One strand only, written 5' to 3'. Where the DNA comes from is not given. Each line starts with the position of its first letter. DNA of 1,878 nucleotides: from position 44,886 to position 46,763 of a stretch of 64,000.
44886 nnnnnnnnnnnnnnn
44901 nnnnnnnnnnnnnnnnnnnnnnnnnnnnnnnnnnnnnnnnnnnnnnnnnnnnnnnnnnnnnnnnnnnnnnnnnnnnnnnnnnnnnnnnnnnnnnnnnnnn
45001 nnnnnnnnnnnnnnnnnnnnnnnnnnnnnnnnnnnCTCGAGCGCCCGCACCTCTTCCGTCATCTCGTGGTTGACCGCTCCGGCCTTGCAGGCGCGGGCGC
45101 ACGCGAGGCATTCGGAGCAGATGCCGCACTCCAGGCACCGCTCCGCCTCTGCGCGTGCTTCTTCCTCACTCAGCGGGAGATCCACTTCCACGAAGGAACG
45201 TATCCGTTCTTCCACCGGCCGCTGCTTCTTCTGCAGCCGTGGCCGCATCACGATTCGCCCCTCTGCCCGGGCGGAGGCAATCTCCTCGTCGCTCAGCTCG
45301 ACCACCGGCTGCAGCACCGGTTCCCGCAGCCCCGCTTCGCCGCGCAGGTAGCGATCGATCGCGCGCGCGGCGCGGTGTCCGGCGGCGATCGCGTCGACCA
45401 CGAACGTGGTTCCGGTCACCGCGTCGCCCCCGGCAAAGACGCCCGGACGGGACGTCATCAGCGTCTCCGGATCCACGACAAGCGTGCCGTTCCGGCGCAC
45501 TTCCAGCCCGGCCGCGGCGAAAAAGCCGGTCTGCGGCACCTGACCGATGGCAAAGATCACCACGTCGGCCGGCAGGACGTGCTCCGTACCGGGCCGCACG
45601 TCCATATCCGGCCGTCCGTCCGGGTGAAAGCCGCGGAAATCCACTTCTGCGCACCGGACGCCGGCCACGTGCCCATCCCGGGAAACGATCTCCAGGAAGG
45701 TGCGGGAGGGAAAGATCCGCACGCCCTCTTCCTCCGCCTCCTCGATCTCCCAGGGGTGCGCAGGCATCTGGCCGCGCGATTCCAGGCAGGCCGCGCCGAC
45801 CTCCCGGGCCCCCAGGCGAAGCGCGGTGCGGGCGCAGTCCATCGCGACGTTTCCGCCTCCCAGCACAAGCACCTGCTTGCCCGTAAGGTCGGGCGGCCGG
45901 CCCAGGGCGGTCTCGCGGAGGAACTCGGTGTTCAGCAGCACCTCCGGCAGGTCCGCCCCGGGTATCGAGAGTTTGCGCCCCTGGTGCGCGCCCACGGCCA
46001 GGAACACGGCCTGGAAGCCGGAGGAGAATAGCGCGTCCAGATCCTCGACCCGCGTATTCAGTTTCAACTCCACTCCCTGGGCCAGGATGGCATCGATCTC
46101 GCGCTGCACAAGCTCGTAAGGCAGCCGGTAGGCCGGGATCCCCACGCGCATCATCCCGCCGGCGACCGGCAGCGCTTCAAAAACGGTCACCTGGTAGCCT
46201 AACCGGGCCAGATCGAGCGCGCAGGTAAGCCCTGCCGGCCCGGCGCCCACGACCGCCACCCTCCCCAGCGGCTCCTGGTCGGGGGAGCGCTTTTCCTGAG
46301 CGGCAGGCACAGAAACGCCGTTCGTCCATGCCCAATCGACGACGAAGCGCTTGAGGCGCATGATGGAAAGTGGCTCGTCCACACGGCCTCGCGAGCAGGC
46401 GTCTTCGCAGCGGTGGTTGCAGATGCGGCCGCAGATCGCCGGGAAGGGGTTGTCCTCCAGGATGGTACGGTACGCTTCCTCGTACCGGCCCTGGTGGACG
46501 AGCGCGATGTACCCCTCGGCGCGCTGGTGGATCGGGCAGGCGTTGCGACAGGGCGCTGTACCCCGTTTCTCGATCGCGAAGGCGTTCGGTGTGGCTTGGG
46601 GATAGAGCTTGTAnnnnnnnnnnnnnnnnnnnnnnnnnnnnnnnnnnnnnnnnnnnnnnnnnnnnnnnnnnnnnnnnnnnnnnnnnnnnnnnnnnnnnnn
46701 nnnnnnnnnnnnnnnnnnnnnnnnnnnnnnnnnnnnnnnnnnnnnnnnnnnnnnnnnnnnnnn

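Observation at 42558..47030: Giant 1490-aa fusion of two HdrA-like modules with a GltD/NfnB-like NAD(P)H module and multiple ferredoxin domains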

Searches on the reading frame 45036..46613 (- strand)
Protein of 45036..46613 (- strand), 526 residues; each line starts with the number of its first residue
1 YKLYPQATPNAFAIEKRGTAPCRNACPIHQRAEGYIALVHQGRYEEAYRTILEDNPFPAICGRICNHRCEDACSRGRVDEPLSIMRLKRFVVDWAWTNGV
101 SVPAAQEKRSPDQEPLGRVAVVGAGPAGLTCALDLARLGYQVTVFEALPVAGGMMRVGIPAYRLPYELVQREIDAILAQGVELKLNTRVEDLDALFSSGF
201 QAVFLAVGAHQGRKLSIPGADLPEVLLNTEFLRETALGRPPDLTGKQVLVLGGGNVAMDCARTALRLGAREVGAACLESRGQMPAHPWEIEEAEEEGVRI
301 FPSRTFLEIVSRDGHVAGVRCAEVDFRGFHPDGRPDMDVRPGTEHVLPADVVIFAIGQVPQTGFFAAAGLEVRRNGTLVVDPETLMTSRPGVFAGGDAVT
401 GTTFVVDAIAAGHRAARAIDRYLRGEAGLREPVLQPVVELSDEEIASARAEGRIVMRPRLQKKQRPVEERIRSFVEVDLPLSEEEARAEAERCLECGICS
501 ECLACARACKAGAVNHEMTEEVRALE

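Call 62: search_solved_structures(query=window:45036-46613:-, max_evalue=1e-30, show_alignments=5)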
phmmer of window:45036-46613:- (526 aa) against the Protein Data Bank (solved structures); distinct sequences matched with E-value up to 1e-30: 12.
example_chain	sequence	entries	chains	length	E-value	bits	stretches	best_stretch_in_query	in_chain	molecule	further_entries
9bov_A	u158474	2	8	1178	1.6e-108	367.2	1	20-505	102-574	Molybdopterin oxidoreductase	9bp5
9n5u_A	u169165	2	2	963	3.3e-98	333.2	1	20-506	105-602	NfnA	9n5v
8oh5_C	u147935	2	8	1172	5.3e-92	312.7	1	16-505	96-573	Formate dehydrogenase-O, major subunit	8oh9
5jca_L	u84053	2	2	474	1.9e-81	277.8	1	20-426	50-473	NADH-dependent Ferredoxin:NADP Oxidoreductase (NfnI) subunit alpha | NADH-dependent Ferredoxin:NADP Oxidoreductase subunit alpha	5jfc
5vj7_A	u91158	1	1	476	8e-81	275.8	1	20-424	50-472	Oxidoreductase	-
4ylf_B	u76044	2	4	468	5.8e-79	269.7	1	19-426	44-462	Dihydropyrimidine dehydrogenase subunit A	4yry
6s6s_G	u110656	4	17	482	1.9e-61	211.9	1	21-427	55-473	Glutamate synthase [NADPH] small chain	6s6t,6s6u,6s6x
2vdc_G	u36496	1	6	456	4.9e-59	203.9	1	18-427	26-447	GLUTAMATE SYNTHASE [NADPH] SMALL CHAIN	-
7mfm_I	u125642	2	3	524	2.3e-51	178.6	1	24-429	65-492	Glutamate synthase (NADPH) small chain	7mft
7m31_A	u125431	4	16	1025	5.9e-45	157.4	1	15-429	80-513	Dihydropyrimidine dehydrogenase [NADP(+)]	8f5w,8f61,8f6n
1h7x_A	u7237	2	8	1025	5.9e-45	157.4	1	15-429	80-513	DIHYDROPYRIMIDINE DEHYDROGENASE | Dihydropyrimidine dehydrogenase [NADP(+)]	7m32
1gt8_A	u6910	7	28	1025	6.1e-45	157.4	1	15-429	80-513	DIHYDROPYRIMIDINE DEHYDROGENASE | Dihydropyrimidine dehydrogenase [NADP(+)]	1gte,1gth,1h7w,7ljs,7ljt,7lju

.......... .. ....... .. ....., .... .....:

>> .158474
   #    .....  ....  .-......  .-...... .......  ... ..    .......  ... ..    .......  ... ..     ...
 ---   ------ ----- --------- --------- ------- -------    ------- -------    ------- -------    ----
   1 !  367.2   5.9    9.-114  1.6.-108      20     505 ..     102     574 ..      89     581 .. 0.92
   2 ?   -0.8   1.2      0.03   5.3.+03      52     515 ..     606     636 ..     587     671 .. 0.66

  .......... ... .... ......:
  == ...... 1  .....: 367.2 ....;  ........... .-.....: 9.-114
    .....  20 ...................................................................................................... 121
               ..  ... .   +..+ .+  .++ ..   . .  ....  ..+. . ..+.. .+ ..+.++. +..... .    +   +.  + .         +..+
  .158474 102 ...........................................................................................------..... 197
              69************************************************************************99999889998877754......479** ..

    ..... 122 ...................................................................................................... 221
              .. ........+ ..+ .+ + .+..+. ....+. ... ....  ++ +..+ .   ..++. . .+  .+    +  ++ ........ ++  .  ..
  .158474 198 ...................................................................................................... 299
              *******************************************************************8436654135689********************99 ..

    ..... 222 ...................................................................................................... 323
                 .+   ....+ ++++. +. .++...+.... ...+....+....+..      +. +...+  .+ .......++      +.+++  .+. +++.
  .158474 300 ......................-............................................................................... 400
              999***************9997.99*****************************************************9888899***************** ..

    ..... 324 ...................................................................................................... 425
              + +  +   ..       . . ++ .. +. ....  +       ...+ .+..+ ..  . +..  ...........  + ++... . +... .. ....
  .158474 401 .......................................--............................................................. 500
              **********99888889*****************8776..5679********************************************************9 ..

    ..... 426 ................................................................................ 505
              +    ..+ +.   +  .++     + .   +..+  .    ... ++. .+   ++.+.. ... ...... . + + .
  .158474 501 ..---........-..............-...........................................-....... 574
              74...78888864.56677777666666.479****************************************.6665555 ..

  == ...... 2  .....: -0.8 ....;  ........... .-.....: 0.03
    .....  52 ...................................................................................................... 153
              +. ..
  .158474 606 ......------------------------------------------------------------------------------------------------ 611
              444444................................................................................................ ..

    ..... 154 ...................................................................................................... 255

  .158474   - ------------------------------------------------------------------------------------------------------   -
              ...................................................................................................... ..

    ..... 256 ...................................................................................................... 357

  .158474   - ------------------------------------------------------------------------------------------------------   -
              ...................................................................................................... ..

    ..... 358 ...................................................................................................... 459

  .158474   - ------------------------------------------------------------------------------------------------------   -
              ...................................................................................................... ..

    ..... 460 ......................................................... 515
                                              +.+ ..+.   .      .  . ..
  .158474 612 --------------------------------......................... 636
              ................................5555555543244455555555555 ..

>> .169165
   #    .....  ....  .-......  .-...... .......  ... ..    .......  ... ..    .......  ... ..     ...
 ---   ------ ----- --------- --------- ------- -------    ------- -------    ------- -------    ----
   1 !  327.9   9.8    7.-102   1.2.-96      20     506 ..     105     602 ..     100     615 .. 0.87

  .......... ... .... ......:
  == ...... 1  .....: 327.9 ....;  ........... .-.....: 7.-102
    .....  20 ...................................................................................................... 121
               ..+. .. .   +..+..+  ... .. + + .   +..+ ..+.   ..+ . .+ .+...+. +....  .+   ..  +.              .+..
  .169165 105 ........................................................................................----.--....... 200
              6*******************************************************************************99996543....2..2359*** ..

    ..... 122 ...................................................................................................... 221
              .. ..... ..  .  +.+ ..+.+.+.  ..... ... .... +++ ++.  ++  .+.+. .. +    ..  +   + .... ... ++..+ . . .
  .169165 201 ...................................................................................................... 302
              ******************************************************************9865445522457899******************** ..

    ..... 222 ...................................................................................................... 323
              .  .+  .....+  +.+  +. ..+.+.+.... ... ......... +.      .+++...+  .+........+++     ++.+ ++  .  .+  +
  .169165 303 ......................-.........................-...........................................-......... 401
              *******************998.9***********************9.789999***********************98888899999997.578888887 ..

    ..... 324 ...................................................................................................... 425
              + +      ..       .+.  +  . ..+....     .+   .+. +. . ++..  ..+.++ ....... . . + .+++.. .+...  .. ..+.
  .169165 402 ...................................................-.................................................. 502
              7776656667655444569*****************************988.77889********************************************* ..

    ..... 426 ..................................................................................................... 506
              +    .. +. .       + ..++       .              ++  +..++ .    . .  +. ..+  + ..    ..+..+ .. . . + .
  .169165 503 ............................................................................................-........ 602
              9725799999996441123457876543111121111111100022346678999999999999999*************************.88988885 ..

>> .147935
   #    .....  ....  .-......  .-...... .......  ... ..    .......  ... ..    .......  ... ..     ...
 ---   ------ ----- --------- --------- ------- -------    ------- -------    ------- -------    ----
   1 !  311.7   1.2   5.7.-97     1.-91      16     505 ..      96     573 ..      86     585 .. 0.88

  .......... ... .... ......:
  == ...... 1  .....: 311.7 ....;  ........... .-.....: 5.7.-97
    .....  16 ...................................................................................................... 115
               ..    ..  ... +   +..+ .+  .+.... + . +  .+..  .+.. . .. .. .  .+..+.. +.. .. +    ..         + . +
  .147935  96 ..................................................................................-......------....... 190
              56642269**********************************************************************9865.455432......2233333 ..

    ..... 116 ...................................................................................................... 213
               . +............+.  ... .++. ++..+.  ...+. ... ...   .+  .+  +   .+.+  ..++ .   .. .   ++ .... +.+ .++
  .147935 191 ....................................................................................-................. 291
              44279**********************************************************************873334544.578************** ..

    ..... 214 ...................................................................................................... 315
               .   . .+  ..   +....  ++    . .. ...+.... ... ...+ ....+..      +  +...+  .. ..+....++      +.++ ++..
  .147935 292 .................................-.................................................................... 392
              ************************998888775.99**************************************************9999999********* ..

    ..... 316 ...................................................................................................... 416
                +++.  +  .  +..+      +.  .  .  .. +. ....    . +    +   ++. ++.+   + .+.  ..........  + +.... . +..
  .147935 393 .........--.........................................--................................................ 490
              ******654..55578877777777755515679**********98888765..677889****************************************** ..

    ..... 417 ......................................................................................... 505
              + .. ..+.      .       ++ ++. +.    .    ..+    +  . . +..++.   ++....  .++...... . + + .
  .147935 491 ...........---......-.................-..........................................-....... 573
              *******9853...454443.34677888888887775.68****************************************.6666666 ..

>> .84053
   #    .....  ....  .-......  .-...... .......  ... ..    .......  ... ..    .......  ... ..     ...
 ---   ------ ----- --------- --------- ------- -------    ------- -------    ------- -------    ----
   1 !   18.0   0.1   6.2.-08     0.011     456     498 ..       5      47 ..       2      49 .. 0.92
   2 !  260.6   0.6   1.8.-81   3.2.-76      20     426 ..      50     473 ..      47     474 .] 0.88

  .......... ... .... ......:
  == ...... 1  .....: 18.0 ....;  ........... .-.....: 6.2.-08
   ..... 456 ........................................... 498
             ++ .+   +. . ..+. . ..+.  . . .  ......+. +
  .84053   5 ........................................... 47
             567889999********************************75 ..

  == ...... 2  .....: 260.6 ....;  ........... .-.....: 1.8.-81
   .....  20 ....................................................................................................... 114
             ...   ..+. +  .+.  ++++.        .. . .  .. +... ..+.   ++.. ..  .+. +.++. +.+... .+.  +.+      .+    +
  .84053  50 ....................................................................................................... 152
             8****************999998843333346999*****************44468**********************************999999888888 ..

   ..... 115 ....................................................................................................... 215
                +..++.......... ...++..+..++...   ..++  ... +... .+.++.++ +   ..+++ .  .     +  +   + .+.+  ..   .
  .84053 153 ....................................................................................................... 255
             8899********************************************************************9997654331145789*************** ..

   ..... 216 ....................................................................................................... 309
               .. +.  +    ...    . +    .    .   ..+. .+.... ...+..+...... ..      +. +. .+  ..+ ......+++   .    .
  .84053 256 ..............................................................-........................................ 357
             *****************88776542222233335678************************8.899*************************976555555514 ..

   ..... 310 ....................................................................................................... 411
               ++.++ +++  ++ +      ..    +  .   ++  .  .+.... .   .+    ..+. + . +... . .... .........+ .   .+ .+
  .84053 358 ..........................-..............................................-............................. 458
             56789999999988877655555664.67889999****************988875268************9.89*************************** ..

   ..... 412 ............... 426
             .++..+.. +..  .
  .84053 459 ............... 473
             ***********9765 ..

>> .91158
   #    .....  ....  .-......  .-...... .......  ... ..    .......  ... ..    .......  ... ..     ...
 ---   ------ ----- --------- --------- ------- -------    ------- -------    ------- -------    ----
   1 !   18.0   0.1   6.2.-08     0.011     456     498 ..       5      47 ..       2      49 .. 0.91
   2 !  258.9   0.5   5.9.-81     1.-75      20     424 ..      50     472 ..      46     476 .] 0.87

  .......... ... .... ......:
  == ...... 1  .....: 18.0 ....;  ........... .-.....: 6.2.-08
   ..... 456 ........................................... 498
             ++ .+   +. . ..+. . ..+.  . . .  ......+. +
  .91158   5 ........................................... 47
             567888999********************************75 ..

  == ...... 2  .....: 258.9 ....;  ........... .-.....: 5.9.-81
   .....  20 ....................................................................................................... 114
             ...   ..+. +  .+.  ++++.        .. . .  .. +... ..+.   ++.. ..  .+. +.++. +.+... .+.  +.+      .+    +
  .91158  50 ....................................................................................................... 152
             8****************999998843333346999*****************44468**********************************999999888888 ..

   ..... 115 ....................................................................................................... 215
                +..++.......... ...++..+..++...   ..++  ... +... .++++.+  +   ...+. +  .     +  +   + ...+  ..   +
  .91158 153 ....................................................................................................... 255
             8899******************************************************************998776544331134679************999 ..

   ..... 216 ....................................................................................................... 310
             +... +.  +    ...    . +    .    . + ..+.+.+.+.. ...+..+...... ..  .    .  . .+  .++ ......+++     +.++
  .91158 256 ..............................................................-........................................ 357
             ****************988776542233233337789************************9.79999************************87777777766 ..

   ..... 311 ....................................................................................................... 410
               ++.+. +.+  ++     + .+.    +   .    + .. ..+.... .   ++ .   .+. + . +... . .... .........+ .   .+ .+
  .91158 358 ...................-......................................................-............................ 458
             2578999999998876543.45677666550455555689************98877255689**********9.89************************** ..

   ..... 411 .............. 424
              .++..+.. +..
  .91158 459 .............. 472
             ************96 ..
